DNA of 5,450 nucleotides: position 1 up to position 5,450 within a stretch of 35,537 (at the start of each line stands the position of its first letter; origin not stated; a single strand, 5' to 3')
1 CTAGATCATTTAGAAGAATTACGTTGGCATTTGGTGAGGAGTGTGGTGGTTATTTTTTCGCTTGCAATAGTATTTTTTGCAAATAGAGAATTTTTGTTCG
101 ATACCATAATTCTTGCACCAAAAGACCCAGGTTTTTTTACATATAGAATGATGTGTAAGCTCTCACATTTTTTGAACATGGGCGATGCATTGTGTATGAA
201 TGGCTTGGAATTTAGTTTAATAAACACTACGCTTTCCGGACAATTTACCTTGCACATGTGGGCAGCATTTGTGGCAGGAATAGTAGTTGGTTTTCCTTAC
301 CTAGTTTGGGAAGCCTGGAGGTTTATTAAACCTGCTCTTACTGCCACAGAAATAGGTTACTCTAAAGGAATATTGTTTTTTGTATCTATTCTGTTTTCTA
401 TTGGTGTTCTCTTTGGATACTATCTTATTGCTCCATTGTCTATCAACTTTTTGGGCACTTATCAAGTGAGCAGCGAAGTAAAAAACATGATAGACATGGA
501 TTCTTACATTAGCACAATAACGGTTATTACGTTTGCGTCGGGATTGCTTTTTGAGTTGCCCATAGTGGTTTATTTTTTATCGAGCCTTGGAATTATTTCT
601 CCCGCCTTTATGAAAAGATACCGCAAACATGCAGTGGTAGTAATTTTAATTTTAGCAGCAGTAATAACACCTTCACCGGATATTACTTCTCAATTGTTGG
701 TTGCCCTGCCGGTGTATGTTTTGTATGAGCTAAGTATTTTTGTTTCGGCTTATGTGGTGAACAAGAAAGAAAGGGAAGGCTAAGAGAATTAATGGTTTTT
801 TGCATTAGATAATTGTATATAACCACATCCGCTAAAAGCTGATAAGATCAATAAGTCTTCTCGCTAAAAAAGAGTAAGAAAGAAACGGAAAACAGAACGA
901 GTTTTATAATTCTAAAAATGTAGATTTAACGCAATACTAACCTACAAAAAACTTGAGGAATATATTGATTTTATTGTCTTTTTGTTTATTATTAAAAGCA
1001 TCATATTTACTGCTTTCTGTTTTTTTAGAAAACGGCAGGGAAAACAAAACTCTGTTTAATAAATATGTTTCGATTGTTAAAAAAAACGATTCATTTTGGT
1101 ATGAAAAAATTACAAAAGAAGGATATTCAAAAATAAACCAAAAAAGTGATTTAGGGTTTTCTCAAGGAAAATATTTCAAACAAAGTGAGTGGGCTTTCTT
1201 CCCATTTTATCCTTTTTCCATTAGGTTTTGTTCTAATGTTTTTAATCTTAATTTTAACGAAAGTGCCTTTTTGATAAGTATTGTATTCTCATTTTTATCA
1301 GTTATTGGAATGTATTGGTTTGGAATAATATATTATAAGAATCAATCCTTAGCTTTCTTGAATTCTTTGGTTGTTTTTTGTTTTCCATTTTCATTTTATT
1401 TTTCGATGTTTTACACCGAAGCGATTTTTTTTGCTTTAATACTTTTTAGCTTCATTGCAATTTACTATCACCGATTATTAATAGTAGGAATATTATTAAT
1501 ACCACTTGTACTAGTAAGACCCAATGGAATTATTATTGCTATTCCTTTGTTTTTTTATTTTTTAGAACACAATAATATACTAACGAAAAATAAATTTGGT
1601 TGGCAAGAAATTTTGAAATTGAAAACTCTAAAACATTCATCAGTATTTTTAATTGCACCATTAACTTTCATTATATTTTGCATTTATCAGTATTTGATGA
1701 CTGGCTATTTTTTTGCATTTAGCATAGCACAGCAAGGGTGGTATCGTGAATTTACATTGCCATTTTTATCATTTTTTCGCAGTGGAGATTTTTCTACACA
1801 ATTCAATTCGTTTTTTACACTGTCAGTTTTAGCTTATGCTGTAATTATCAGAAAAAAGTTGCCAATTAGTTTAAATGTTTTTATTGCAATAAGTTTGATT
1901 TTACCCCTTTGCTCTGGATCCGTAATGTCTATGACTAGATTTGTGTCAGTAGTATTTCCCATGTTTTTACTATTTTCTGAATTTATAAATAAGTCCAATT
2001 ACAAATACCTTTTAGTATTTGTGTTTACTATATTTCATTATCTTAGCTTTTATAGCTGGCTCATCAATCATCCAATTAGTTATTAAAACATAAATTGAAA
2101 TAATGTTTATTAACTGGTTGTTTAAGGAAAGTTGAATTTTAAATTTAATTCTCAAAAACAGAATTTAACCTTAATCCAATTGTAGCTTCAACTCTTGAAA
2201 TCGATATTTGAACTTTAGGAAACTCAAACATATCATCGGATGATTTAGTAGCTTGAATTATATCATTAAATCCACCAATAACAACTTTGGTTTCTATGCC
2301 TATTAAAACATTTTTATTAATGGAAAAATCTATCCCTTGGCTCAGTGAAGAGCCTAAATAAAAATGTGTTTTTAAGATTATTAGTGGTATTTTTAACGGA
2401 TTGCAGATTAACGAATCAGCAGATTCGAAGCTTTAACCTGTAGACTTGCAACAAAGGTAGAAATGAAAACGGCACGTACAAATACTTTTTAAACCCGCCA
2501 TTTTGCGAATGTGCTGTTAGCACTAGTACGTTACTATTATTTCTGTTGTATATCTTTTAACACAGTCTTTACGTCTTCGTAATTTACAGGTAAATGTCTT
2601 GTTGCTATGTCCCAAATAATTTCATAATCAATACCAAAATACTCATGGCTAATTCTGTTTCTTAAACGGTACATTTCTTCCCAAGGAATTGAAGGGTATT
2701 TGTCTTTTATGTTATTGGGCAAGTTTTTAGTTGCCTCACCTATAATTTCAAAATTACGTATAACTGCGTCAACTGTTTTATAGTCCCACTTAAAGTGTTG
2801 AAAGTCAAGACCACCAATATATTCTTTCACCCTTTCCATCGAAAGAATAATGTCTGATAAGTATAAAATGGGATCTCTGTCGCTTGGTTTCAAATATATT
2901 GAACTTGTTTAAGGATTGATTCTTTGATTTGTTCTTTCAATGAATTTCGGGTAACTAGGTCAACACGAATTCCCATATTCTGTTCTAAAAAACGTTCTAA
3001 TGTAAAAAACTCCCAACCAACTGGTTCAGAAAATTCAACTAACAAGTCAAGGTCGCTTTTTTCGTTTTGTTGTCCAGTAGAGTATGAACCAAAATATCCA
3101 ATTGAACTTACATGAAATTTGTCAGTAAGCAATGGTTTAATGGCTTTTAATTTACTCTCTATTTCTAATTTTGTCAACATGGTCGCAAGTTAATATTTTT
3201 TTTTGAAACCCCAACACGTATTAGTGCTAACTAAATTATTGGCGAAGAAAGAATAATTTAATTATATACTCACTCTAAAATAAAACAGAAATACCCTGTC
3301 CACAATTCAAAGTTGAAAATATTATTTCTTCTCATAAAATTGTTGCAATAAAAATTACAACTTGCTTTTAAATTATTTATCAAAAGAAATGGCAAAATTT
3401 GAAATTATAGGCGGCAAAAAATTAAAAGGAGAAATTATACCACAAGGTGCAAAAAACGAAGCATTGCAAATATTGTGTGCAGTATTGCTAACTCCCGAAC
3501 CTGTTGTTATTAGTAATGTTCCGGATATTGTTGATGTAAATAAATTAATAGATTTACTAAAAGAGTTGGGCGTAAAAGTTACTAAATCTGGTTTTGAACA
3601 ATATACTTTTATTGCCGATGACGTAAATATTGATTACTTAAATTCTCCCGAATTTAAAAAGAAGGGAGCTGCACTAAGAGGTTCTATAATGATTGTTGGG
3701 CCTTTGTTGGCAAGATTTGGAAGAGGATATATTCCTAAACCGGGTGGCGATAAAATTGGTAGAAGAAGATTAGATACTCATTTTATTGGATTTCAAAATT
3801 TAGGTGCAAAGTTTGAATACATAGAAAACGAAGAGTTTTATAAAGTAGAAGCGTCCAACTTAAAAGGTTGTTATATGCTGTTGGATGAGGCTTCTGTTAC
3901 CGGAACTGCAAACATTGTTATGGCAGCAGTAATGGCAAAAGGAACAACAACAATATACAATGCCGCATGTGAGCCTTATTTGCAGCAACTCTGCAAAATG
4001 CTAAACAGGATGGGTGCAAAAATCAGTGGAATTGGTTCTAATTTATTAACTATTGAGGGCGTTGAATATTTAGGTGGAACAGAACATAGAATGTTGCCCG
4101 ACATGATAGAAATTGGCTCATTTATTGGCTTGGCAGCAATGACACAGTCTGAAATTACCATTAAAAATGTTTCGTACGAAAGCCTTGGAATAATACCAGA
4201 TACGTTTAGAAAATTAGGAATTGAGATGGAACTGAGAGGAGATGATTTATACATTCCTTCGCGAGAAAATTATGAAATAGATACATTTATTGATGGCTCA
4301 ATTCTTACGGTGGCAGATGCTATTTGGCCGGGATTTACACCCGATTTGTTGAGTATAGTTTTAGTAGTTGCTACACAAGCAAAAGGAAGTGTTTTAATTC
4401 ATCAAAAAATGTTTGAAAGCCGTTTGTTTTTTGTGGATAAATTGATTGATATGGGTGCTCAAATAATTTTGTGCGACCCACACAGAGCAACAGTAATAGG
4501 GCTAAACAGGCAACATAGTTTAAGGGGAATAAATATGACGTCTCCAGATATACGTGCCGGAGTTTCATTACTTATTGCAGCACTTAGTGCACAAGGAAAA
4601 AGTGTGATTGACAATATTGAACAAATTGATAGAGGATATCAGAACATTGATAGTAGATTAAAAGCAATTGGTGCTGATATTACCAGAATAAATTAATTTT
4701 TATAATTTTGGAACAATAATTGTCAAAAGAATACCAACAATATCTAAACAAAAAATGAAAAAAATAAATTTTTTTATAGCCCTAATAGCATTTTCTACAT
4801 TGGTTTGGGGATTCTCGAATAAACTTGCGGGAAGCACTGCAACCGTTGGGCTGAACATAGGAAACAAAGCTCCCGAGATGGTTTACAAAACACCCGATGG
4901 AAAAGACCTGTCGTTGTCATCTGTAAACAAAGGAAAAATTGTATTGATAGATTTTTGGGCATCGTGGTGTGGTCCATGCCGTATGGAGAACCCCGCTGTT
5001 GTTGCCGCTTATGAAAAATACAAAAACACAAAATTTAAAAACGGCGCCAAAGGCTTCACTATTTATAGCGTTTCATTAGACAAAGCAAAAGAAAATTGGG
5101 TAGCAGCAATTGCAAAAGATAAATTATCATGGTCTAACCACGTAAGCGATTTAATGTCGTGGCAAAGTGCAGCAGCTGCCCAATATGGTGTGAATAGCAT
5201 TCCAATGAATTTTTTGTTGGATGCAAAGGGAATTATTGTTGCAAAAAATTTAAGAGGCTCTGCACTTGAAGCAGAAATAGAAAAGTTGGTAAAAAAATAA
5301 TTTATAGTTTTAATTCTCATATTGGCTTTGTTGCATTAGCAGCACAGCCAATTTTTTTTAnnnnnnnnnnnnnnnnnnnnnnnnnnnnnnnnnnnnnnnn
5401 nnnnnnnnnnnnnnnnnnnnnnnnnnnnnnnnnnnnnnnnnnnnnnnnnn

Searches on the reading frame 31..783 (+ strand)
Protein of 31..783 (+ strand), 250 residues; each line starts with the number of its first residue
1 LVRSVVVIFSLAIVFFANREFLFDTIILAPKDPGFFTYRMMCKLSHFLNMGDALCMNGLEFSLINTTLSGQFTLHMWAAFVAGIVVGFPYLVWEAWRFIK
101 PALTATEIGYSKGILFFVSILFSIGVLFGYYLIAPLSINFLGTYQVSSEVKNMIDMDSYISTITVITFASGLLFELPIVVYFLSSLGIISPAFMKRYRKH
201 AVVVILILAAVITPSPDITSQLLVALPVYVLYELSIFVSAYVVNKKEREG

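Call 48: search_protein_families(library=pfam, proteins=[window:31-783:+], max_evalue=0.001)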
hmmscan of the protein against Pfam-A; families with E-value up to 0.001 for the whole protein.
window:31-783:+ (250 aa): 1 family
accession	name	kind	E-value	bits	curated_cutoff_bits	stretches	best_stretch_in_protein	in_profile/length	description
PF00902.23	TatC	-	1.1e-55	189.1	25.1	1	2-227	11-208/208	Sec-independent protein translocase protein (TatC)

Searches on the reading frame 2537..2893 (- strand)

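Call 48: search_protein_families(library=pfam, proteins=[window:2537-2893:-], max_evalue=0.001)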
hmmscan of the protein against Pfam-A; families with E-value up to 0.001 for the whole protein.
window:2537-2893:- (118 aa): 1 family
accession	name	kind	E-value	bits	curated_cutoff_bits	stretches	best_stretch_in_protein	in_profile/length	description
PF01934.22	HepT-like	-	1.1e-28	99.8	23.5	1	18-109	4-118/120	Ribonuclease HepT-like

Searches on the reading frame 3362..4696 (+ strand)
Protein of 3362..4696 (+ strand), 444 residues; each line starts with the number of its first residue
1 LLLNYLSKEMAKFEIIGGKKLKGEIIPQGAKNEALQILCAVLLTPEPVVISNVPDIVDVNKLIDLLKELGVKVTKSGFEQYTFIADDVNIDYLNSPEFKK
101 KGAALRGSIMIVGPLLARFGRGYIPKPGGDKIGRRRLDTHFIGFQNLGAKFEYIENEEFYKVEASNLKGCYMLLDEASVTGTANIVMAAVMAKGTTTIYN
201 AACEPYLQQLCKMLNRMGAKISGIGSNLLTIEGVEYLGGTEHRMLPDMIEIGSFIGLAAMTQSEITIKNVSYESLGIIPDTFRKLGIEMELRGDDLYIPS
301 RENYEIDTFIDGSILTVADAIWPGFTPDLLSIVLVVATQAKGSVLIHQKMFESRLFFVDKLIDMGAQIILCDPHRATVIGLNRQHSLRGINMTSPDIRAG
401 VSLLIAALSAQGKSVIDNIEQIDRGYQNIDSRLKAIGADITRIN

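Call 48: search_protein_families(library=pfam, proteins=[window:3362-4696:+], max_evalue=0.001)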
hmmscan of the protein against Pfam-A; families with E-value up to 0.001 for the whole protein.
window:3362-4696:+ (444 aa): 1 family
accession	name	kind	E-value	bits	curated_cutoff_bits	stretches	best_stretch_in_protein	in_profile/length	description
PF00275.25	EPSP_synthase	-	2.5e-64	218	22.8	1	17-430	3-414/417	EPSP synthase (3-phosphoshikimate 1-carboxyvinyltransferase)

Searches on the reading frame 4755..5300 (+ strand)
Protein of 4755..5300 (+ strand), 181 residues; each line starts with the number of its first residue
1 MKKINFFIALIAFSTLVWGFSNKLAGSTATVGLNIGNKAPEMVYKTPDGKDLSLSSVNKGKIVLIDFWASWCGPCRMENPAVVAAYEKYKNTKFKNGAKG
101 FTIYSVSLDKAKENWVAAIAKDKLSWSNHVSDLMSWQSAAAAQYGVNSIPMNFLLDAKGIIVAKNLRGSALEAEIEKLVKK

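Call 48: search_protein_families(library=pfam, proteins=[window:4755-5300:+], max_evalue=0.001)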
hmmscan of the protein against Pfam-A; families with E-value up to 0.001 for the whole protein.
window:4755-5300:+ (181 aa): 5 families
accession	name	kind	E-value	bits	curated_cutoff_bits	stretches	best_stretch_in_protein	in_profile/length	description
PF00578.27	AhpC-TSA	-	6.3e-16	58.9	26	1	35-163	1-123/124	AhpC/TSA family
PF13905.12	Thioredoxin_8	-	1.1e-15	58.2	27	1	60-160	1-93/94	Thioredoxin-like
PF08534.16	Redoxin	-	1e-14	55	26.6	1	36-169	3-136/148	Redoxin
PF00085.26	Thioredoxin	-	1.9e-11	44.3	23.5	1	57-100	14-50/103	Thioredoxin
PF13098.12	Thioredoxin_2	-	6.1e-07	30.2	27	1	59-177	4-102/104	Thioredoxin-like domain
